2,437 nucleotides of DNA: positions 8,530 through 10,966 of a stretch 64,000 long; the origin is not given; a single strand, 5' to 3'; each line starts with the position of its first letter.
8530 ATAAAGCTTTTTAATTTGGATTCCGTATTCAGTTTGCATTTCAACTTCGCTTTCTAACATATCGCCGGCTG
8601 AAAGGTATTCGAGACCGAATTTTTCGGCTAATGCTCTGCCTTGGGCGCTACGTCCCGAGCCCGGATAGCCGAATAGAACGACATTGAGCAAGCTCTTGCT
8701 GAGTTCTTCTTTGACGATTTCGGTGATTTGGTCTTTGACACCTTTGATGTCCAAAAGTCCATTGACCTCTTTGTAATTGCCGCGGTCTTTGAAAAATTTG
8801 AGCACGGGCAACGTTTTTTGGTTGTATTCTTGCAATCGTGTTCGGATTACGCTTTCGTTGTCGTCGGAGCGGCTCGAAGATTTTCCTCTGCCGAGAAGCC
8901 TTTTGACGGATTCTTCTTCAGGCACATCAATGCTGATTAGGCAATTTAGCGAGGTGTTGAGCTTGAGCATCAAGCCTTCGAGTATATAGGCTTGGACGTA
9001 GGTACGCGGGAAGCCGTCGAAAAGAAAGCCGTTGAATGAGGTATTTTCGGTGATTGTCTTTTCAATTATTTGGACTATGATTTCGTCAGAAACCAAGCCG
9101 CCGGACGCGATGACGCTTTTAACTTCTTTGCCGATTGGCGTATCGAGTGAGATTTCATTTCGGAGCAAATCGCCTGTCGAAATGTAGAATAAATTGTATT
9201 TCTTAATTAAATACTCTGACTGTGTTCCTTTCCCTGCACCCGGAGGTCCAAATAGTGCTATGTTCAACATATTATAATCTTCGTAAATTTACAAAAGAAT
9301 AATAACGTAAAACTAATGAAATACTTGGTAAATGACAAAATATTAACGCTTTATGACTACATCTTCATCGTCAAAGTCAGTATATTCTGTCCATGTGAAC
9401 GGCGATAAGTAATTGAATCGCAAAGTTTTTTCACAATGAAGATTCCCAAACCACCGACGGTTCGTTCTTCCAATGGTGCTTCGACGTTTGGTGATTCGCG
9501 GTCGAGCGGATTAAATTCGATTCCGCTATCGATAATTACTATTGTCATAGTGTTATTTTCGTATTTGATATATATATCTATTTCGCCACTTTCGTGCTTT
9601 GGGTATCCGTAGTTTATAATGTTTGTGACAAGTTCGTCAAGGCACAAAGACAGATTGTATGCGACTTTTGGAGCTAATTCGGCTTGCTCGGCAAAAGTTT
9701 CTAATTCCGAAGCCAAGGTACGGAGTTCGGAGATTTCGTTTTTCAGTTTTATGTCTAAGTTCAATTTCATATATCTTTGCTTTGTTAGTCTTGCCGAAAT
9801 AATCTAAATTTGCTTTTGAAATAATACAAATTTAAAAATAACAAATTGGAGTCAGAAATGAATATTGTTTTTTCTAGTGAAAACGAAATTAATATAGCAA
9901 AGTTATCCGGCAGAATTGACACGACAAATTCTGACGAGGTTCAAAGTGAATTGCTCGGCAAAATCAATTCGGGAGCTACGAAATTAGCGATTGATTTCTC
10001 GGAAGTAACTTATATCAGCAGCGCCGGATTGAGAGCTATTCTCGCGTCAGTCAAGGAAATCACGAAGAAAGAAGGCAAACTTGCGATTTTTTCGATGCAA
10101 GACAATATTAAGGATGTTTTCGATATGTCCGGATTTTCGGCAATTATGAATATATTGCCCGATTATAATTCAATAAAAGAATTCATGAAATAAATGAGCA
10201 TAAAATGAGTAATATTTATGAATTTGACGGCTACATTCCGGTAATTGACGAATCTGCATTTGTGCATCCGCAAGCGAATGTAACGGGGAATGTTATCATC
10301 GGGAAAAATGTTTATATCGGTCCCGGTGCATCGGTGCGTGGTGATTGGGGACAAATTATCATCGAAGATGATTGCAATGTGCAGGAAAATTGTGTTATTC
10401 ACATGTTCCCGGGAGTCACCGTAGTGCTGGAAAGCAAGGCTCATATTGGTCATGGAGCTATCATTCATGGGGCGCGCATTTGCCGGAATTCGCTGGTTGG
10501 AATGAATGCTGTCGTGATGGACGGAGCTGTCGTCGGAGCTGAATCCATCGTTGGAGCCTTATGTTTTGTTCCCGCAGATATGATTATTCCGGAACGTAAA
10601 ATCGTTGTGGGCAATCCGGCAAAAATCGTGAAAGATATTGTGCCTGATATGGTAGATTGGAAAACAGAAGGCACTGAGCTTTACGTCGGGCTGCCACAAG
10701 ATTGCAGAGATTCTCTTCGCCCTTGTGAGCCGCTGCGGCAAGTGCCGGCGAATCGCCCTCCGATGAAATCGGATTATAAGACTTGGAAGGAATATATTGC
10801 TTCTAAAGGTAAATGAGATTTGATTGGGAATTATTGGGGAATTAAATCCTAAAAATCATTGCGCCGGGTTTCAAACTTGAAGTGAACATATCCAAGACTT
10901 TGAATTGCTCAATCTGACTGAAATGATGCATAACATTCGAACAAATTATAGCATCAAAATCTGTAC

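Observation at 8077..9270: Tandem-fused double adenylate kinase with a degenerate second P-loop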

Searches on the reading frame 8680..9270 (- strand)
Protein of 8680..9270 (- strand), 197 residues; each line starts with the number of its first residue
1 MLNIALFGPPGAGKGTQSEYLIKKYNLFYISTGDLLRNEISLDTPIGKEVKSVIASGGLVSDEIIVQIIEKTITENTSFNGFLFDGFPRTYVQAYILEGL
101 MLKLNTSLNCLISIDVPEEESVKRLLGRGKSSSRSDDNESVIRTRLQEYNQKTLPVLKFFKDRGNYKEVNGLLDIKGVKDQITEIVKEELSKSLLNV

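Call 4: search_protein_families(library=ncbifam, proteins=[window:8680-9270:-], max_evalue=0.01)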
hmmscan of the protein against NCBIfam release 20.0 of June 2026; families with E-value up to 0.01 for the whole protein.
window:8680-9270:- (197 aa): 25 families
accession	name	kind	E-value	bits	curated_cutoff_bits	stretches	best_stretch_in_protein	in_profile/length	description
NF001381.0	PRK00279.1-3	equivalog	1.2e-63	214.3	187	1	3-188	2-187/188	adenylate kinase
TIGR01351.1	adk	subfamily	4.7e-55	186.5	168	2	4-129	2-128/212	adenylate kinase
NF011101.0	PRK14528.1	equivalog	1.1e-53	181.7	195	1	1-183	1-183/187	adenylate kinase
NF001380.0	PRK00279.1-2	equivalog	6.1e-53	179.4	251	2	2-129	1-128/216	adenylate kinase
NF011100.0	PRK14527.1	equivalog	5.6e-52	176.1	154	1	5-186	10-190/191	adenylate kinase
NF011105.0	PRK14532.1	equivalog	1.1e-51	175.1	162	1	2-188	1-187/189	adenylate kinase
NF002700.0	PRK02496.1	equivalog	5.7e-49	166.3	262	1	2-187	2-183/184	adenylate kinase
NF011104.0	PRK14531.1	equivalog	7.1e-48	162.7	160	1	6-185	7-181/183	adenylate kinase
NF001379.0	PRK00279.1-1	equivalog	1.2e-46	158.7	268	2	3-128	2-123/216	adenylate kinase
NF010381.0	PRK13808.1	equivalog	1.1e-42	146.6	426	1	4-186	3-191/335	adenylate kinase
TIGR01359.1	UMP_CMP_kin_fam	subfamily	1.1e-41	142.8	207.6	1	6-186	4-184/185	UMP-CMP kinase family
TIGR01360.1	aden_kin_iso1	equivalog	7e-40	136.7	284.1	1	5-183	7-182/188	adenylate kinase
NF001385.0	PRK00279.2-3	equivalog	1.3e-38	132.7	315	2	6-128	9-130/213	adenylate kinase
NF011099.0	PRK14526.1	equivalog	1.1e-34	120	223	2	4-129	3-123/211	adenylate kinase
NF001387.0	PRK00279.2-5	equivalog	5.5e-34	117.7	373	2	2-128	1-125/224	adenylate kinase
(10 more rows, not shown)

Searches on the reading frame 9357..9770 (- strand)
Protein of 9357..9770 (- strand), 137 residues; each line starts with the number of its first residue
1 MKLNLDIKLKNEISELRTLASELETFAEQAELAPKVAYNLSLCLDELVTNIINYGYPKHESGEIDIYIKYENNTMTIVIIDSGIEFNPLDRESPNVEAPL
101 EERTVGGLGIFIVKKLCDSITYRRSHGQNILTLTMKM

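Call 22: search_protein_families(library=pfam, proteins=[window:9357-9770:-], max_evalue=0.0001)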
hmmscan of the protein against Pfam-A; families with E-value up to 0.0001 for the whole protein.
window:9357-9770:- (137 aa): 2 families
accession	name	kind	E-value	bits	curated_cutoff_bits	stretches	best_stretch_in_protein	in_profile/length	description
PF13581.12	HATPase_c_2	-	2.2e-27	96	27.4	1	12-134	4-126/127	Histidine kinase-like ATPase domain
PF02518.31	HATPase_c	-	4.8e-08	33.8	26.4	1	40-126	6-97/111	Histidine kinase-, DNA gyrase B-, and HSP90-like ATPase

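Call 55: search_protein_families(library=padloc, proteins=[window:9357-9770:-], max_evalue=0.01)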
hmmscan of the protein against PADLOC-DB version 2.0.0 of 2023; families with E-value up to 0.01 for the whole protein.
window:9357-9770:- (137 aa): 0 families

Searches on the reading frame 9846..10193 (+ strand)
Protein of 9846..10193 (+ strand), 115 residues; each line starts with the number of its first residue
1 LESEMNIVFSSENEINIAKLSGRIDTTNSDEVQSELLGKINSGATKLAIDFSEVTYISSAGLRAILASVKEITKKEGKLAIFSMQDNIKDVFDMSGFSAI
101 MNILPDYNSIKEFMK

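Call 22: search_protein_families(library=pfam, proteins=[window:9846-10193:+], max_evalue=0.0001)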
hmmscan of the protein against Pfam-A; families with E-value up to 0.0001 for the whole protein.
window:9846-10193:+ (115 aa): 2 families
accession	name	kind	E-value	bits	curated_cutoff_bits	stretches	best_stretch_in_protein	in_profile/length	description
PF01740.26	STAS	-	2.3e-18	66.3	22.6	1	14-106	9-102/106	STAS domain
PF13466.11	STAS_2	-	5.4e-10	39.8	29.2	1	19-97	2-79/80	STAS domain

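Call 55: search_protein_families(library=padloc, proteins=[window:9846-10193:+], max_evalue=0.01)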
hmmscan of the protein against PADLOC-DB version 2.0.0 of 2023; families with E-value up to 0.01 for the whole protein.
window:9846-10193:+ (115 aa): 0 families

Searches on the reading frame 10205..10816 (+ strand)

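Call 22: search_protein_families(library=pfam, proteins=[window:10205-10816:+], max_evalue=0.0001)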
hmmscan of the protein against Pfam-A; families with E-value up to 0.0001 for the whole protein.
window:10205-10816:+ (203 aa): 3 families
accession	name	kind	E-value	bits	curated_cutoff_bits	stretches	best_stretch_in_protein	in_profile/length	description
PF00132.30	Hexapep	-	1.1e-16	60.1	27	2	12-46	2-36/36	Bacterial transferase hexapeptide (six repeats)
PF25084.1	LbH_EIF2B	-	1.2e-06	29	54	1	19-118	11-101/105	EIF2B subunit epsilon LbH domain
PF14602.12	Hexapep_2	-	4.6e-05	23.5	27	0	30-65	2-32/34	Hexapeptide repeat of succinyl-transferase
